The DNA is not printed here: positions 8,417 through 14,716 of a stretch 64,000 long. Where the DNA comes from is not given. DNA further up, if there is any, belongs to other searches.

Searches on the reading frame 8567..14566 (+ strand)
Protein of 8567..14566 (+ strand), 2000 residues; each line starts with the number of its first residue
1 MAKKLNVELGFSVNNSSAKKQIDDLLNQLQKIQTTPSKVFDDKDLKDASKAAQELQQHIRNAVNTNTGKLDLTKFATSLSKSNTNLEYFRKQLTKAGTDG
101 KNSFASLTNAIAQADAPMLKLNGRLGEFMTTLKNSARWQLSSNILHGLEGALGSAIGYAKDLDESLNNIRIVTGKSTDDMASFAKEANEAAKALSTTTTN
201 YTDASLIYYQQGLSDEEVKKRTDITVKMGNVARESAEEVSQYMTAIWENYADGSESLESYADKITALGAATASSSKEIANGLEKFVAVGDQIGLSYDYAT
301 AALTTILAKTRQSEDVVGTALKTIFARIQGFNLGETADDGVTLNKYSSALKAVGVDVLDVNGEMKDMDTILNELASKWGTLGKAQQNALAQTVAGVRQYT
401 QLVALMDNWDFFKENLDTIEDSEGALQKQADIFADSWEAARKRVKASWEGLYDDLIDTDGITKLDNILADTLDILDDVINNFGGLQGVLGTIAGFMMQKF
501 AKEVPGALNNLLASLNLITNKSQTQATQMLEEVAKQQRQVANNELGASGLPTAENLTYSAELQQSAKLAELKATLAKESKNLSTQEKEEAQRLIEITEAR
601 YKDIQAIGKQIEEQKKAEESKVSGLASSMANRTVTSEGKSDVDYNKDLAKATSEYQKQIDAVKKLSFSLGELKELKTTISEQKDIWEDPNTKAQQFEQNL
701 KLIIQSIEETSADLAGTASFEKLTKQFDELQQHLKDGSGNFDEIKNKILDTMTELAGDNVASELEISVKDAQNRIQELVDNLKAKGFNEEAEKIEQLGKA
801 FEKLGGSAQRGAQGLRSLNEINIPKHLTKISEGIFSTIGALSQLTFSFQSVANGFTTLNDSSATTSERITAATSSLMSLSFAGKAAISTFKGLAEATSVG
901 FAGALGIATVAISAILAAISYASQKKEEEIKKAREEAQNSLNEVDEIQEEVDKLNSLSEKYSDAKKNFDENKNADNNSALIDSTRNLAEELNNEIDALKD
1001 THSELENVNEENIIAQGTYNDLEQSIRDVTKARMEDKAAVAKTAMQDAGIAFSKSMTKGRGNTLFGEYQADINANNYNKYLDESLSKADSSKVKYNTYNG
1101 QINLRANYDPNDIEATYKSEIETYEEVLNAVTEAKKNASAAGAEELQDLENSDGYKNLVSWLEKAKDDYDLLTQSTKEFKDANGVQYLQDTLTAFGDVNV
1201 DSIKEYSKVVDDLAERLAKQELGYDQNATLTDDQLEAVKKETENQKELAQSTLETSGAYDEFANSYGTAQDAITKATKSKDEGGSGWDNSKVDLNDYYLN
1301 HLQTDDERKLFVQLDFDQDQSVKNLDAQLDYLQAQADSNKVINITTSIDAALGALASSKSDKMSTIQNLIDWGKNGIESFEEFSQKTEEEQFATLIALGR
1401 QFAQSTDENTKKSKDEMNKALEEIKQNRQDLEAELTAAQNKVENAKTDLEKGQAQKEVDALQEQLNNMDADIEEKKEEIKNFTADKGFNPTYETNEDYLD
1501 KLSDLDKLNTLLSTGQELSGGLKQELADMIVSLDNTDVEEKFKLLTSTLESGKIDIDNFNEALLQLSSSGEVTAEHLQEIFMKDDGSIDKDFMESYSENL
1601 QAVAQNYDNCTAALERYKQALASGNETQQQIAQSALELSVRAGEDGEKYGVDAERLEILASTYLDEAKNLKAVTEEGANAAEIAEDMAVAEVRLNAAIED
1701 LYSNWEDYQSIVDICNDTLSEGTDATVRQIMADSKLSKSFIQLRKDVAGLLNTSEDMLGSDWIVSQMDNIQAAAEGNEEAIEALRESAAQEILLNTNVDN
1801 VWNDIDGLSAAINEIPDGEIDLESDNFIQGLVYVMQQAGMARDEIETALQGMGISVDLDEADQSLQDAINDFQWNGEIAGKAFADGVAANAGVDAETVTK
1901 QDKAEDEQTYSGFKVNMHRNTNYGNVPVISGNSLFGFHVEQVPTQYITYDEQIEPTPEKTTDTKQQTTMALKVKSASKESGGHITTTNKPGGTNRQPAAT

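Call 11: search_dna_similar(query=window:8567-14566:+, collection=phages, mode=protein, max_rows=25)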
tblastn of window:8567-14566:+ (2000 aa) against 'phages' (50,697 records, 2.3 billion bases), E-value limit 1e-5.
Records with a match: 130; places in all: 130; records where one place covers at least 80% of the query: 0.
Best place of each record, by identity: <60% 130.
By first word of the organism name: Bacillus 82; Lactococcus 22; Enterococcus 7; Clostridium 4; Bacteriophage 3; Clostridioides 3; Brevibacillus 2; Geobacillus 2; Phage 1; Psychrobacillus 1; and 3 more.
By host as written in the record: Lactococcus lactis 17; Bacillus subtilis BEST7003 11; Bacillus cereus 10; Bacillus anthracis Sterne 10; - 7; Bacillus subtilis 7; Bacillus anthracis 7; Bacillus subtilis subsp. subtilis str. 168 6; and 28 more.
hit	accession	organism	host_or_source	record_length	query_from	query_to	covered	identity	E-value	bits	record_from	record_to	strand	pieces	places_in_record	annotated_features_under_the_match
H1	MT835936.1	Bacteriophage sp.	human fecal samples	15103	4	496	25%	35.6%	8e-76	288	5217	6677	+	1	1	record has no annotation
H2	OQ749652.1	Phage Phass-1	human gut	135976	59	497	22%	30.6%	5e-40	170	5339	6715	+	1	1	hypothetical protein (x2)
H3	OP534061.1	Enterococcus phage H1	Enterococcus faecium 374iF1 (22)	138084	76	501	21%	28.1%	3e-34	151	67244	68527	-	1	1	tail protein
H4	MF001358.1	Enterococcus phage EF1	Enterococcus faecalis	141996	76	501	21%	28.1%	3e-34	151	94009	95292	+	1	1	cobalt-zinc-cadmium resistance protein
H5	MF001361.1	Enterococcus phage EF5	Enterococcus faecalis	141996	76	501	21%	28.1%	3e-34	151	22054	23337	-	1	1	cobalt-zinc-cadmium resistance protein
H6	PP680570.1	Enterococcus phage VRE9_4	Enterococcus faecium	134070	76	501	21%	28.1%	4e-34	150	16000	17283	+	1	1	tail length tape measure protein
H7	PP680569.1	Enterococcus phage VRE9_3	Enterococcus faecium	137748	76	501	21%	28.1%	8e-34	149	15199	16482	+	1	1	tail length tape measure protein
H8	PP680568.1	Enterococcus phage VRE9_2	Enterococcus faecium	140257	76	501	21%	27.9%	1e-33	149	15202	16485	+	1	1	tail length tape measure protein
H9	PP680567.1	Enterococcus phage VRE9_1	Enterococcus faecium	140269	76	501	21%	27.9%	1e-33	149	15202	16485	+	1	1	tail length tape measure protein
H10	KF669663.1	Bacillus phage Staley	Bacillus megaterium Km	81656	69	505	22%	25.7%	2e-22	112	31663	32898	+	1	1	tape measure protein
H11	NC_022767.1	Bacillus phage Staley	Bacillus megaterium Km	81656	69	505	22%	25.7%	2e-22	112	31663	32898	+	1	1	tail length tape measure protein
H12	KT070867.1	Bacillus phage PBC2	Bacillus cereus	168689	103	501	20%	26.9%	5e-19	101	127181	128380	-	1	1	putative tail tape measure protein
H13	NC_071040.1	Bacillus phage PBC2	Bacillus cereus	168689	103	501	20%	26.9%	5e-19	101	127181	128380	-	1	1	tail length tape measure protein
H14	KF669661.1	Bacillus phage Slash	Bacillus megaterium Km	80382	116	505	20%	26.8%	4e-21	108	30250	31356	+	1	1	tape measure protein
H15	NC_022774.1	Bacillus phage Slash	Bacillus megaterium Km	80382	116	505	20%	26.8%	4e-21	108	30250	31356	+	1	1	tail length tape measure protein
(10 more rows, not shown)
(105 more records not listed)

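Call 14: get_annotated_region(hit=H2, flank=20000)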
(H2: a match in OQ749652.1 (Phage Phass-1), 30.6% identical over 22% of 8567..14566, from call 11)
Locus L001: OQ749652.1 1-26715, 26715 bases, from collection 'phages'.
description: Phage Phass-1, complete genome.
organism: Phage Phass-1 (NCBI taxid 3043662)
taxonomy: Viruses; Duplodnaviria; Heunggongvirae; Uroviricota; Caudoviricetes; Caudoviricetes code 15 clade
host: -; source: human gut; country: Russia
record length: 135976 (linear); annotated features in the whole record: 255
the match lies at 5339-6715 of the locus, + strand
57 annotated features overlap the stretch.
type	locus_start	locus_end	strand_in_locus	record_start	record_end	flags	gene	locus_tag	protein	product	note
CDS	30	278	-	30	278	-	-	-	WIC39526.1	hypothetical protein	-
CDS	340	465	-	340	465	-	-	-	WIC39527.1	hypothetical protein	-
CDS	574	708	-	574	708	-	-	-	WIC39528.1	hypothetical protein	-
CDS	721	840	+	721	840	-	-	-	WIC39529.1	hypothetical protein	-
CDS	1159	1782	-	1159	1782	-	-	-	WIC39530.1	hypothetical protein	-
CDS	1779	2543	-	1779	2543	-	-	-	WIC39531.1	N-acetylmuramoyl-L-alanine amidase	-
CDS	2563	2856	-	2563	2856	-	-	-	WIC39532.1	hypothetical protein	-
CDS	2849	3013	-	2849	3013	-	-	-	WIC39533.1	hypothetical protein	-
CDS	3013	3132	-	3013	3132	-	-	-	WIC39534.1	hypothetical protein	-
CDS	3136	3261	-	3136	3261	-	-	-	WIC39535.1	hypothetical protein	-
CDS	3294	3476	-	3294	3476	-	-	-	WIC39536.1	hypothetical protein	-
CDS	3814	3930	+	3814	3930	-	-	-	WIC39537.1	hypothetical protein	-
CDS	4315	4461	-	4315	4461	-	-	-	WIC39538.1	hypothetical protein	-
CDS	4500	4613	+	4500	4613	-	-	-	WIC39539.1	hypothetical protein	-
CDS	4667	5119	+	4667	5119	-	-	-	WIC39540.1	hypothetical protein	-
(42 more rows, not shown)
